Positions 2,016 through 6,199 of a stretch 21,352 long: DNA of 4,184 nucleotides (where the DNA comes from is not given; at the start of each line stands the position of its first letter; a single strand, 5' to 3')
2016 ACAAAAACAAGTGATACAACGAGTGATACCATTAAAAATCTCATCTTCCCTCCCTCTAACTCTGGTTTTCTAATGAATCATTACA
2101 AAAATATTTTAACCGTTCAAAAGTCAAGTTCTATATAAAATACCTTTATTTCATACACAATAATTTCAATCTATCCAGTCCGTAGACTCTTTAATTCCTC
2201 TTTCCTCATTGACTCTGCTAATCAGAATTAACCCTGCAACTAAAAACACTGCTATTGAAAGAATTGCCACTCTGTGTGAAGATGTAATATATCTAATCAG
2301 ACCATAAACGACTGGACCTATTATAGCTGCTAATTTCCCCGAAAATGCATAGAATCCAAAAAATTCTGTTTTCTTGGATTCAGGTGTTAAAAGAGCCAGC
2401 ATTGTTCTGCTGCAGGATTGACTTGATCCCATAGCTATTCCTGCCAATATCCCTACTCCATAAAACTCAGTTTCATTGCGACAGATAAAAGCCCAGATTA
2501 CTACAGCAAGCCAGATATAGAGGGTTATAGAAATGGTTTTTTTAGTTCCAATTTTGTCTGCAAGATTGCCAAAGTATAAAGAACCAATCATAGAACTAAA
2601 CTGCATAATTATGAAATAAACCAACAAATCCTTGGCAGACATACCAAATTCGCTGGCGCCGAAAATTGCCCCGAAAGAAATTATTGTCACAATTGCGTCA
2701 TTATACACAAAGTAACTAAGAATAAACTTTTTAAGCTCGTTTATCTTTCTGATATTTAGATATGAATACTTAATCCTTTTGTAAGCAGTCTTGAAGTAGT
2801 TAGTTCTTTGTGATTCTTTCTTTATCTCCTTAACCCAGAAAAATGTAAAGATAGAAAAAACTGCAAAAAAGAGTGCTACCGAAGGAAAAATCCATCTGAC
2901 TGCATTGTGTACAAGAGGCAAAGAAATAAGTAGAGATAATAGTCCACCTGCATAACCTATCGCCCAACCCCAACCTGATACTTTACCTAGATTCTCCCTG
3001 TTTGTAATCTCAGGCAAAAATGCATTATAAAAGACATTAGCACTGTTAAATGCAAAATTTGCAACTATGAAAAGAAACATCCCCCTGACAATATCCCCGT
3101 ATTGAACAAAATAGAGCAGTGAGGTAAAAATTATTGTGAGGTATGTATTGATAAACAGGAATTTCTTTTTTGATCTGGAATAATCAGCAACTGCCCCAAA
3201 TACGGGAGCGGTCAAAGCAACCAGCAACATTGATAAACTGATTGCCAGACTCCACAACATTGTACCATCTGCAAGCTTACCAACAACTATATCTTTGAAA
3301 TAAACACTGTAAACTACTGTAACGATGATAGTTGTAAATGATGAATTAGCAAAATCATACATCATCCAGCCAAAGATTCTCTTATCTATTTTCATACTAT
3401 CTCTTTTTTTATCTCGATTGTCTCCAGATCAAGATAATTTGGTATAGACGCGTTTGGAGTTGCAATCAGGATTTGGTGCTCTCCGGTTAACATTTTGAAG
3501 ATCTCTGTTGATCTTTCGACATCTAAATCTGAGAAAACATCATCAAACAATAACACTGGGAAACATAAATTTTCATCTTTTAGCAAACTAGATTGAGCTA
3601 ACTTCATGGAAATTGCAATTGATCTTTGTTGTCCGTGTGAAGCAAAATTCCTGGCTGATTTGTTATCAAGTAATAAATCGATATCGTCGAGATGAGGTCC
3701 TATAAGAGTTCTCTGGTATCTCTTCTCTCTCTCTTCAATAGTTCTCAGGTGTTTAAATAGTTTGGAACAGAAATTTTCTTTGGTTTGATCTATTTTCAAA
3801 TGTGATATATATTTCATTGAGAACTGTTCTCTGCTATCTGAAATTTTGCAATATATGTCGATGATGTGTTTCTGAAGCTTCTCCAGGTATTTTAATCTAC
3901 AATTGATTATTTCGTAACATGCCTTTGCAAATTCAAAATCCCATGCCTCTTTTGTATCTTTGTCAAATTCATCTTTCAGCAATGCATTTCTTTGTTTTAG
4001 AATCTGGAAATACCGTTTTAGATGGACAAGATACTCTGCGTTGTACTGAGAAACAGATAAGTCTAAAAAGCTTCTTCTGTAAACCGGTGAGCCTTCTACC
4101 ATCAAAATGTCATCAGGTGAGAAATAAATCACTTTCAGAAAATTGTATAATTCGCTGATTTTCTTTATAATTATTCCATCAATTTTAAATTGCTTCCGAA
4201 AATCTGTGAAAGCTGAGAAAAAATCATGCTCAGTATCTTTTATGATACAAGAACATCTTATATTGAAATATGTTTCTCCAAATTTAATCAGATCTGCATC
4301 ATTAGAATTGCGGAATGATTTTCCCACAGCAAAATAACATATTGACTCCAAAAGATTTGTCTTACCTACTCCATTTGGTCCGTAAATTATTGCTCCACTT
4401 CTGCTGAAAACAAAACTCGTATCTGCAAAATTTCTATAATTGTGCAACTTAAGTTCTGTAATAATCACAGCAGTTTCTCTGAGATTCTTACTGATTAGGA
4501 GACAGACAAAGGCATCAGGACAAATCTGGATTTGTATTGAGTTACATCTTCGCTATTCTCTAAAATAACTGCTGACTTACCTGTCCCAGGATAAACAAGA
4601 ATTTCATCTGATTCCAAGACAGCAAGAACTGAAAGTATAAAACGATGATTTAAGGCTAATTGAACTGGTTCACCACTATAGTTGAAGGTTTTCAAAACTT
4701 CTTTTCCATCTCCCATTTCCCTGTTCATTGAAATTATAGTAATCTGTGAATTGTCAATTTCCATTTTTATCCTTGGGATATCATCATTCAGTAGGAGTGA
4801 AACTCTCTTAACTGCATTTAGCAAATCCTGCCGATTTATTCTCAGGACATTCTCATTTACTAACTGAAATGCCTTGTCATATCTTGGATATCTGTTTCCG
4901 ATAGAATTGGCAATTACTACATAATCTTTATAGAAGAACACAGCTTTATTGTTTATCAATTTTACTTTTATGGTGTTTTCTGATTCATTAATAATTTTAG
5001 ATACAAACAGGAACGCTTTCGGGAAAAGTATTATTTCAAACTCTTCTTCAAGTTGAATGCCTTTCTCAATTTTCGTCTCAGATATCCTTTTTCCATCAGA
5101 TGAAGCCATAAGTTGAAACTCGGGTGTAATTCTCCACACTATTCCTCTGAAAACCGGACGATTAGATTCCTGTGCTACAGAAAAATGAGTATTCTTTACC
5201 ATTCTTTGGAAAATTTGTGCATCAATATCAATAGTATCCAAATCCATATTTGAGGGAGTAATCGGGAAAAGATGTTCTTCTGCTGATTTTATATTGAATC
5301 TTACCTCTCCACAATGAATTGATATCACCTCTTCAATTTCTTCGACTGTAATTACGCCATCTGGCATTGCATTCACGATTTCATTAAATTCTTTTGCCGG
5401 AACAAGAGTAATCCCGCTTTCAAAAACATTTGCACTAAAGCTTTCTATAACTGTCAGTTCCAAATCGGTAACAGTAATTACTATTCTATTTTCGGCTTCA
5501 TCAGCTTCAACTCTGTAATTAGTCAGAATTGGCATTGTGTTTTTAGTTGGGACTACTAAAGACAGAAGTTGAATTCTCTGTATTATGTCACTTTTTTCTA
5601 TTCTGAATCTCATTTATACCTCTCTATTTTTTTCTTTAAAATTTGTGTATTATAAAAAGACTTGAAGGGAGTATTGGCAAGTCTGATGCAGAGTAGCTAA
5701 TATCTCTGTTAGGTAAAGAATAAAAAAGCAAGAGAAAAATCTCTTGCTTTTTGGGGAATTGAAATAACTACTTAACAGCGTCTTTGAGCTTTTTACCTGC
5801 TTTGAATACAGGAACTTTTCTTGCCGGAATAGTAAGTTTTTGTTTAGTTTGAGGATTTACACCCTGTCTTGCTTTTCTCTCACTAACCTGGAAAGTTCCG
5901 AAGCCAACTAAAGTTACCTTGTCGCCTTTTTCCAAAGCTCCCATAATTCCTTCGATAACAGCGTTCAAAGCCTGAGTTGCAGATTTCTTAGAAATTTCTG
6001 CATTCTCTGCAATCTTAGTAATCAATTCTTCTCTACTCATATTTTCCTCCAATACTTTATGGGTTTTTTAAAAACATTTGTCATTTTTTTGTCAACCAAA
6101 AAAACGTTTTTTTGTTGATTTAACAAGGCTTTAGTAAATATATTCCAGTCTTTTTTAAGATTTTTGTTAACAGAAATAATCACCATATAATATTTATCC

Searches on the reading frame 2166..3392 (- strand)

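Call 38: search_protein_families(library=pfam, proteins=[window:2166-3392:-])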
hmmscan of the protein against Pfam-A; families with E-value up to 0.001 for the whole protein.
window:2166-3392:- (408 aa): 5 families
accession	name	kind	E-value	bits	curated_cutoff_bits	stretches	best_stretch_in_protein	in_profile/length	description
PF11700.14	ATG22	-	4.5e-63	214.1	24.1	2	137-403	192-481/482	Vacuole effluxer Atg22 like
PF07690.21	MFS_1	-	1e-24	87.6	33.4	2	236-397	14-176/347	Major Facilitator Superfamily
PF12832.13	MFS_1_like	-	1e-06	28.5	25.2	1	52-349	41-343/373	MFS_1 like family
PF13347.12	MFS_2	-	1.1e-06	27.9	27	1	136-366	133-380/427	MFS/sugar transport protein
PF00083.30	Sugar_tr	-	0.00028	20.3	22.3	1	252-391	44-186/452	Sugar (and other) transporter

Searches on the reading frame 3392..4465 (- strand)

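Call 38: search_protein_families(library=pfam, proteins=[window:3392-4465:-])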
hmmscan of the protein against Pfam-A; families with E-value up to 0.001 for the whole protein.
window:3392-4465:- (357 aa): 6 families
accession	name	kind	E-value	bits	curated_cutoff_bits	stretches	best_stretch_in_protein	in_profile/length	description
PF02463.25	SMC_N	-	1.4e-16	61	40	1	2-337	2-197/220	RecF/RecN/SMC N terminal domain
PF13476.12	AAA_23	-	4.7e-12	47.4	27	1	4-244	1-194/201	AAA domain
PF13304.12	AAA_21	-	3.8e-07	30.9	27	1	26-339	3-300/304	AAA domain, putative AbiEii toxin, Type IV TA system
PF13175.12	AAA_15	-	4.9e-07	30.1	32.1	1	2-251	3-268/374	AAA ATPase domain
PF13555.12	AAA_29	-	2.4e-05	24.4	27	1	3-57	2-57/61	P-loop containing region of AAA domain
PF13514.12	AAA_27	-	0.0003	20.9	22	1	2-45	3-49/206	AAA domain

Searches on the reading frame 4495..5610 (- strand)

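Call 38: search_protein_families(library=pfam, proteins=[window:4495-5610:-])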
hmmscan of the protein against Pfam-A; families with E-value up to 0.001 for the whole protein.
window:4495-5610:- (371 aa): 3 families
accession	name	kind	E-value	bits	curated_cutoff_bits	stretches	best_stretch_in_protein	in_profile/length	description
PF02767.21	DNA_pol3_beta_2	-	6.8e-19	68.7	27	1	129-242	2-115/116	DNA polymerase III beta subunit, central domain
PF00712.24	DNA_pol3_beta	-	7.6e-18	65.2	24.4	1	2-116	3-117/120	DNA polymerase III beta subunit, N-terminal domain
PF02768.20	DNA_pol3_beta_3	-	1.4e-15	57.6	27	1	253-357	9-112/121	DNA polymerase III beta subunit, C-terminal domain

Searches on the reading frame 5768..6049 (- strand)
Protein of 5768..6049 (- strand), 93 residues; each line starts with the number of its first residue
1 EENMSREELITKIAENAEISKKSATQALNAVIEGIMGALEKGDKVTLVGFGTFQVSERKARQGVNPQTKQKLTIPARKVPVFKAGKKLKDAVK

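Call 38: search_protein_families(library=pfam, proteins=[window:5768-6049:-])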
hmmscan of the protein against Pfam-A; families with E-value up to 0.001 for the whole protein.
window:5768-6049:- (93 aa): 3 families
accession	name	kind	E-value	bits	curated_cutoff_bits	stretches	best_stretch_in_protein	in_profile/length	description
PF00216.26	Bac_DNA_binding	-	1.1e-33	115.8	22.4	1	4-93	1-90/90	Bacterial DNA-binding protein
PF18291.6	HU-HIG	-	3.8e-08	33.9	26.2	1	2-93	30-119/125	HU domain fused to wHTH, Ig, or Glycine-rich motif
PF18175.6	HU-CCDC81_bac_2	-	1.8e-05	25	35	1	9-58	3-52/70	CCDC81-like prokaryotic HU domain 2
